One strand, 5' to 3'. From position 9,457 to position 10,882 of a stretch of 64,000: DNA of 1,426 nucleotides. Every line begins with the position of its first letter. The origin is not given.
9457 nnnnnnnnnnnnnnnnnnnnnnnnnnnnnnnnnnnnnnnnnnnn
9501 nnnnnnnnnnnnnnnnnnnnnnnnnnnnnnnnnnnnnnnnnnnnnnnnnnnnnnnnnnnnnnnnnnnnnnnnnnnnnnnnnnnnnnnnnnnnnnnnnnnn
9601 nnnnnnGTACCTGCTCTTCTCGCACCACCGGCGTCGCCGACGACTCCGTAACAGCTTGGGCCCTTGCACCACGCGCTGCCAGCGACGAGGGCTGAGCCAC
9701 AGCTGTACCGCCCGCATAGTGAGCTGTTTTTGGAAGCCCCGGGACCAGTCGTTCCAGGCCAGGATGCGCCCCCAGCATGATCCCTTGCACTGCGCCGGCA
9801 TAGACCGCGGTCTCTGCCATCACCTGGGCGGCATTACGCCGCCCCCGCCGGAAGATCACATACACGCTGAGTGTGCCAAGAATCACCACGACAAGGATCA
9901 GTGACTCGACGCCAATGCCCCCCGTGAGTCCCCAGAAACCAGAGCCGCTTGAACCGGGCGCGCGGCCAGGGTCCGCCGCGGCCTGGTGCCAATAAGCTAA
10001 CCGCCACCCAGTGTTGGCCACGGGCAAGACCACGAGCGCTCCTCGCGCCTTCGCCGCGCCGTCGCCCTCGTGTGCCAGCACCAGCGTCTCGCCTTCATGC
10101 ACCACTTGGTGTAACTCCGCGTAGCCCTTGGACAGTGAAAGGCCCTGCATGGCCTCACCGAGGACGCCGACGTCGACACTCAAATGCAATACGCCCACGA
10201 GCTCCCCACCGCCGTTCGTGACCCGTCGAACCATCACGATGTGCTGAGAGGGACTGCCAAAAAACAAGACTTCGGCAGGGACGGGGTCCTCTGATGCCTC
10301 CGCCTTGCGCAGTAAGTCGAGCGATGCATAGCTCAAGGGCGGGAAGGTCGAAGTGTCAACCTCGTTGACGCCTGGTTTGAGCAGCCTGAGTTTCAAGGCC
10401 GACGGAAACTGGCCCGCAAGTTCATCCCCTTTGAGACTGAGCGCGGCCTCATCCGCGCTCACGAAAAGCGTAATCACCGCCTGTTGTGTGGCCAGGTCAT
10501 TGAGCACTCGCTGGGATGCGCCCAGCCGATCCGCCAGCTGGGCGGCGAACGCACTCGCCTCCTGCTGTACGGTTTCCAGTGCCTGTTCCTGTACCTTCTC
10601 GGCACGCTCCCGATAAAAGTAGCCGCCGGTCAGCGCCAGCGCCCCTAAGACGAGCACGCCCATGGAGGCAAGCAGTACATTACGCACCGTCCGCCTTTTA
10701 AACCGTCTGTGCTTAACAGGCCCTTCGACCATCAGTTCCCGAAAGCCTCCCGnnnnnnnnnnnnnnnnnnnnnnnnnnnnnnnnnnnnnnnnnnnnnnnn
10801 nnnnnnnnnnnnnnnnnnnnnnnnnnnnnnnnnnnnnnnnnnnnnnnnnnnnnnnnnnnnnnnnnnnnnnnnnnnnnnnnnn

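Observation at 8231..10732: algC ORF with a ~375-codon in-frame N-terminal extension encoding two TM helices around a ~235-aa domain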

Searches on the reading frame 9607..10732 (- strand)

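Call 3: search_protein_families(library=pfam, proteins=[window:9607-10732:-], max_evalue=1)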
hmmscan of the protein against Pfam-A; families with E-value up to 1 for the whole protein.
window:9607-10732:- (375 aa): 2 families
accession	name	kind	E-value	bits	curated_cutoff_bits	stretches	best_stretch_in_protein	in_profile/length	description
PF02743.24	dCache_1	-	0.00097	19.2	45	1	47-203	3-167/240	Cache domain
PF14927.11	Neurensin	-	0.0069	16.5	27.7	1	20-93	45-117/132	Neurensin/Transmembrane protein 74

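Call 4: search_protein_families(library=ncbifam, proteins=[window:9607-10732:-], max_evalue=1)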
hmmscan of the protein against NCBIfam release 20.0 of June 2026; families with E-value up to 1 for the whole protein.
window:9607-10732:- (375 aa): 0 families

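Call 6: find_homologous_proteins(query=window:9607-10732:-, max_evalue=0.001)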
Query window:9607-10732:- (375 aa): 2 proteins with E <= 0.001 among 8000 candidates.
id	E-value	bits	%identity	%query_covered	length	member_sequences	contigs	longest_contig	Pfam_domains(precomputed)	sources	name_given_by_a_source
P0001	1.2e-57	214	38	93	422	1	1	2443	PF11171.14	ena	-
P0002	7.2e-52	195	40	87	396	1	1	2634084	-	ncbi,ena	-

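Call 9: find_encoding_contigs(protein=P0002, flank=5000, max_places=4)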
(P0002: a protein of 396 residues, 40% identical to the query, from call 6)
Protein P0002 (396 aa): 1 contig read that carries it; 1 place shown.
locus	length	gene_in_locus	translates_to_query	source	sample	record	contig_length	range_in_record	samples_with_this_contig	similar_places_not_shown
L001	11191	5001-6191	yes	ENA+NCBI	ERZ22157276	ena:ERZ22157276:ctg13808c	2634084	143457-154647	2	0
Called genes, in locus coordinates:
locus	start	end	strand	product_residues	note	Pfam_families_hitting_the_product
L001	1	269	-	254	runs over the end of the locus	PF03783:CsgG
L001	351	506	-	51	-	-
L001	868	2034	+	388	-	PF00487:FA_desaturase, PF01610:DDE_Tnp_ISL3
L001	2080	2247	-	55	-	PF00471:Ribosomal_L33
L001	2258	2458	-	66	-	PF00830:Ribosomal_L28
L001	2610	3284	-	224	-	PF20582:UPF0758_N, PF04002:RadC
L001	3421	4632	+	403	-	PF02441:Flavoprotein, PF04127:DFP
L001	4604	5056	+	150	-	PF22769:DCD (weak), PF00692:dUTPase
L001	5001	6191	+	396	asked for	-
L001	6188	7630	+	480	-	PF02878:PGM_PMM_I, PF02879:PGM_PMM_II, PF02880:PGM_PMM_III, PF00408:PGM_PMM_IV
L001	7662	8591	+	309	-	PF00696:AA_kinase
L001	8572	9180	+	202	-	PF00440:TetR_N, PF22276:SlmA-like_C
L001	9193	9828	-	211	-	-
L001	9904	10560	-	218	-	PF00156:Pribosyltran (weak)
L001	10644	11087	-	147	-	PF14467:DUF4426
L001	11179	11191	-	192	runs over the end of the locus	PF02325:CCB3_YggT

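Call 10: find_encoding_contigs(protein=P0001, flank=5000, max_places=4)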
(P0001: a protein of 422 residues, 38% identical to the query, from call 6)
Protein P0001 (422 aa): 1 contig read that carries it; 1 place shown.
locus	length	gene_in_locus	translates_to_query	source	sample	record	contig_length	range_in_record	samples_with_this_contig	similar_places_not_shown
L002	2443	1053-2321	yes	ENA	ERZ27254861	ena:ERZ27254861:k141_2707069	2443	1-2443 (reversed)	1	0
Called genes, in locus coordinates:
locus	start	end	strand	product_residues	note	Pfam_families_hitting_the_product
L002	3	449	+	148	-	?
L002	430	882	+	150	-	PF00692:dUTPase, PF22769:DCD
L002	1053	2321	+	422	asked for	PF11171:DUF2958 (weak)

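Call 14: find_related_loci(query=A1, collection=genome_contigs, flank=4000)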
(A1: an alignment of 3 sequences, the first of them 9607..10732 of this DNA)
Query A1 (375 aa) in genome_contigs; peptide patterns used: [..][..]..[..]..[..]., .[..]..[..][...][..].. (x = any residue, [..] = any of these).
39 stretches matched a pattern; 15 encode a relative of the query (tblastn E <= 1e-3); 15 distinct loci.
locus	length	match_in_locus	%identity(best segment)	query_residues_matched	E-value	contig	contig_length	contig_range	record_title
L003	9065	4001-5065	38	1-368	4e-63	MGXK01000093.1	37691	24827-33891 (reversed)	MAG: Gammaproteobacteria bacterium RBG_16_51_14 RBG_16_scaffold_412, whole genome shotgun sequence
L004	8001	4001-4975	38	1-337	1e-61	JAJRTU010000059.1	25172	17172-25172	MAG: Gammaproteobacteria bacterium isolate Dive96_bin10.122 k141_904817, whole genome shotgun sequence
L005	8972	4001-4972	38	1-337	3e-58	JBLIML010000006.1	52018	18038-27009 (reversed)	MAG: Planctomycetota bacterium isolate 3300053785_88 Ga0535658_0000813, whole genome shotgun sequence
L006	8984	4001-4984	40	10-335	4e-57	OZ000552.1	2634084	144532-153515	MAG: Gammaproteobacteria bacterium isolate ebb2b138-9e40-4bd5-a5f6-e9a39d167ca2 genome assembly, chromosome: 1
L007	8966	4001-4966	37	1-334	1e-55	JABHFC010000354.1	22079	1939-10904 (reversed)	MAG: Gammaproteobacteria bacterium isolate SI037_bin171 k141_2790686, whole genome shotgun sequence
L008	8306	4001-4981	39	1-335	2e-54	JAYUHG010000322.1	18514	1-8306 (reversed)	MAG: Gammaproteobacteria bacterium isolate GFS_8364 GFS_8364_321, whole genome shotgun sequence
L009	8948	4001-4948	40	2-334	4e-61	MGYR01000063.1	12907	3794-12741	MAG: Gammaproteobacteria bacterium RIFCSPLOWO2_02_FULL_56_15 rifcsplowo2_02_scaffold_21253, whole genome shotgun sequenc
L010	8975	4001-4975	41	1-335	3e-50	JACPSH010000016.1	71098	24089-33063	MAG: Gammaproteobacteria bacterium isolate NC_groundwater_700_Ag_S-0.2um_63_18 S36_SO-2_scaffold_73344, whole genome sho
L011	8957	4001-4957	37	1-334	2e-47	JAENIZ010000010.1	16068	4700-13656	MAG: Gammaproteobacteria bacterium isolate CoA_2_bin.44 scaffold_512, whole genome shotgun sequence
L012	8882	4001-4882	35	34-347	9e-46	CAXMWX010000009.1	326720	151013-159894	MAG: Gammaproteobacteria bacterium isolate f2056530-3023-4fc6-a5f8-b9ce68973d47 genome assembly, contig: contig_9, whole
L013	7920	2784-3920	32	4-373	1e-44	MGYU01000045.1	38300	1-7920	MAG: Gammaproteobacteria bacterium RIFCSPLOWO2_12_47_11 rifcsplowo2_12_sub10_scaffold_265, whole genome shotgun sequence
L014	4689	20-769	36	77-333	2e-37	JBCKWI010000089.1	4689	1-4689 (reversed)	Gammaproteobacteria bacterium isolate SLM_MC1B_02-G04 Node_89_length_4689_cov_7.449524, whole genome shotgun sequence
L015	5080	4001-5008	33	1-347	2e-36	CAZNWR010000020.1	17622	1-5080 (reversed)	MAG TPA_asm: uncultured Enterobacteriaceae bacterium isolate binchicken_co224_242 genome assembly, contig: NODE_2965_len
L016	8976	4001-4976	36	1-334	8e-30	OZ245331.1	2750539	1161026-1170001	MAG: Gammaproteobacteria bacterium isolate 55bb2312-d124-4e01-a00d-4f00c345639a genome assembly, chromosome: 1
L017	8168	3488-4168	22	23-248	1e-12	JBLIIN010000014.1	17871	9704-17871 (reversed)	MAG: Methylophagaceae bacterium isolate 3300054696_143 Ga0535666_0004641, whole genome shotgun sequence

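Call 19: search_protein_representatives(alignment_id=A1)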
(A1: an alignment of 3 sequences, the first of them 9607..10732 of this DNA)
Query: 3 sequences, 375 profile positions. Proteins with E-value up to 0.001 (for the whole library): 547; up to 1e-10: 354; up to 1e-30: 76. The best 150 are listed.
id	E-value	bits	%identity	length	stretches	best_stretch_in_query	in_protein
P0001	5.8e-187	637.7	-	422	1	1-373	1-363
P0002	2.5e-173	592.9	-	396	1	2-373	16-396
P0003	7.7e-100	351.0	-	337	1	1-330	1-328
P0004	3.8e-99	348.7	-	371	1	1-332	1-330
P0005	9.6e-93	327.6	-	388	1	17-369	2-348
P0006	2.3e-92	326.4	-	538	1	1-368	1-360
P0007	3.1e-81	289.8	-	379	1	3-369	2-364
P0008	8.2e-77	275.2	-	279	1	1-254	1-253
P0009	1.9e-71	257.5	-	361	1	1-358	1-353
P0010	7.8e-70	252.2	-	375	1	1-367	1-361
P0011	7.9e-67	242.3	-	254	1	1-247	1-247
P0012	1.3e-66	241.7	-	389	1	35-361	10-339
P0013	6.0e-66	239.4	-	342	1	45-327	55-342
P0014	7.5e-66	239.1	-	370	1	3-341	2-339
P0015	1.4e-62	228.4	-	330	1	1-251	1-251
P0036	1.3e-40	156.1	-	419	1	16-286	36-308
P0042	1.3e-37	146.2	-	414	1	16-286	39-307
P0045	6.2e-37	143.9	-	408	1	16-289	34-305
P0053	5.8e-35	137.5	-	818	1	20-288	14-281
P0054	2.4e-34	135.4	-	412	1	16-282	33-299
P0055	5.2e-34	134.3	-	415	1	20-292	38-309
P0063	3.6e-32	128.3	-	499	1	23-275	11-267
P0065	5.9e-32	127.6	-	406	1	25-278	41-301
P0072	4.5e-31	124.7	-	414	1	25-279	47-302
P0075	8.0e-31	123.8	-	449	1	23-277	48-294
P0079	2.3e-30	122.3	-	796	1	25-288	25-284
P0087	1.1e-29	120.1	-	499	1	31-253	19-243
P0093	7.1e-29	117.4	-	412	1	18-287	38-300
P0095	1.7e-28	116.2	-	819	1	19-294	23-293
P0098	1.7e-27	112.8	-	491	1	33-292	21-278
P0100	3.4e-27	111.9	-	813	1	107-289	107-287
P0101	4.0e-27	111.6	-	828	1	20-277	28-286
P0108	6.2e-26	107.7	-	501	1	29-294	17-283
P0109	9.9e-26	107.1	-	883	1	24-294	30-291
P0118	2.4e-24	102.5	-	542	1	13-269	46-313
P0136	2.7e-23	99.1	-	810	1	28-279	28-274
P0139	4.6e-23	98.3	-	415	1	5-283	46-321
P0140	4.7e-23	98.3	-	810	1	57-282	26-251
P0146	1.2e-22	96.9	-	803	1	16-287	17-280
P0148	2.3e-22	96.0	-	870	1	13-291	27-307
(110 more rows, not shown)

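Call 22: search_protein_families(library=pfam, proteins=[P0036, P0042, P0054, P0072, P0063, P0087, P0098, P0108, P0118, P0075], max_evalue=0.01)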
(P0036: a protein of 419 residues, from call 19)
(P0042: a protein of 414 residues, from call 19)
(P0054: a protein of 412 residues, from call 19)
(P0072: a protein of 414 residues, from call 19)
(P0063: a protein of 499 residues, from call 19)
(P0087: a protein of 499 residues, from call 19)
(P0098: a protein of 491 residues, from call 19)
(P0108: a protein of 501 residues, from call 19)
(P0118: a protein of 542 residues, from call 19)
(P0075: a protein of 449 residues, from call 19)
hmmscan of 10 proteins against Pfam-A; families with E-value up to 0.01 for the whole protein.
P0036 (419 aa): 1 family
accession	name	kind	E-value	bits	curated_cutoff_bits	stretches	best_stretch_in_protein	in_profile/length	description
PF14584.11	DUF4446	-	0.00098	19.6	27.4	0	39-118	2-81/150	Protein of unknown function (DUF4446)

P0042 (414 aa): 0 families

P0054 (412 aa): 0 families

P0072 (414 aa): 0 families

P0063 (499 aa): 1 family
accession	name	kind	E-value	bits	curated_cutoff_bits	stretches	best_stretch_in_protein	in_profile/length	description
PF00990.26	GGDEF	-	9.8e-29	100.6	23.8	1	336-490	2-160/161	Diguanylate cyclase, GGDEF domain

P0087 (499 aa): 3 families
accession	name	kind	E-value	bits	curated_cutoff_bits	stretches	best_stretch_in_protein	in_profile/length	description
PF00990.26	GGDEF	-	9.6e-28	97.4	23.8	1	334-488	3-161/161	Diguanylate cyclase, GGDEF domain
PF02743.24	dCache_1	-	0.00039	20.5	45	0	47-95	15-61/240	Cache domain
PF24898.2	GGDEF_GdpP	-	0.00078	20.2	30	1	374-492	7-119/126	Cyclic-di-AMP phosphodiesterase GdpP-like, GGDEF domain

P0098 (491 aa): 1 family
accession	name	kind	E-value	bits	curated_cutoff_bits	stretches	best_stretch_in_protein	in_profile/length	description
PF00990.26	GGDEF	-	1.9e-30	106.2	23.8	1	331-486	2-161/161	Diguanylate cyclase, GGDEF domain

P0108 (501 aa): 2 families
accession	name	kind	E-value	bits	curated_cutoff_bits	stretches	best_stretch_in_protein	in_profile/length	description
PF00990.26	GGDEF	-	5.4e-32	111.2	23.8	1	334-490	1-161/161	Diguanylate cyclase, GGDEF domain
PF22335.1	Cas10-Cmr2_palm2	-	0.0048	17.5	27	1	366-488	3-128/133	Cas10/Cmr2, second palm domain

P0118 (542 aa): 1 family
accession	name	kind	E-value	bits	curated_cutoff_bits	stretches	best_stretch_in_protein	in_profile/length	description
PF00990.26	GGDEF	-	1.5e-26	93.5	23.8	1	381-533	3-159/161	Diguanylate cyclase, GGDEF domain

P0075 (449 aa): 0 families

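Call 36: find_encoding_contigs(protein=P0007, flank=4000, max_places=3)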
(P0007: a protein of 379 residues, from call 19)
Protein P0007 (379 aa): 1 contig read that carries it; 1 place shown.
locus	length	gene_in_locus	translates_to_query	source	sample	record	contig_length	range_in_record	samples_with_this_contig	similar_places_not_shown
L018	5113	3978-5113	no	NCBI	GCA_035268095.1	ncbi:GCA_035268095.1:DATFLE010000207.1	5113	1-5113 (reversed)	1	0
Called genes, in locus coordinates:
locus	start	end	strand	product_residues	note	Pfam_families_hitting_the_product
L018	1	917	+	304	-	PF00487:FA_desaturase (weak), PF01610:DDE_Tnp_ISL3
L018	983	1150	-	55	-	PF00471:Ribosomal_L33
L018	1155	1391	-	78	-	PF00830:Ribosomal_L28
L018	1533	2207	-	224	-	PF20582:UPF0758_N, PF04002:RadC, PF14464:Prok-JAB (weak)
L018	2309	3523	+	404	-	PF02441:Flavoprotein, PF04127:DFP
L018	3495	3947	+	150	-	PF22769:DCD, PF00692:dUTPase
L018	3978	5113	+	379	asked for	?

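Call 39: predict_structure(alignment_id=A2)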
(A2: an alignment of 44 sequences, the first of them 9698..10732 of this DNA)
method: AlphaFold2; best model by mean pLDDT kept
length: 345 residues; sequences in the alignment: 44
mean_pLDDT: 85.9   pTM: 0.70
mean pLDDT of the five models: 85.9, 85.6, 85.1, 84.8, 84.5
residues with pLDDT >= 90: 229; 70-90: 41; 50-70: 45; < 50: 30
segments of 3 or more residues with pLDDT < 50: 261-264, 269-271, 298-309, 337-343
pLDDT, mean of each block of 10 residues (from residue 1): 64 88 92 93 93 96 97 98 98 97 98 98 97 98 98 98 98 98 98 97 96 94 96 96 97 68 49 65 83 62 45 62 71 58 47
secondary structure, 60 per line:
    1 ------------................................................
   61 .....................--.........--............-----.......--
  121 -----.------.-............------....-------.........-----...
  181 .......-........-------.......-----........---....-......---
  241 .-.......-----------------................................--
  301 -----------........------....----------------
elements in order: H13-81 H84-92 H95-106 E112-118 H135-146 E153-156 E164-172 E178-187 H189-196 E204-210 E216-223 H227-230 E232-237 E243-249 H267-298 H312-319 H326-329
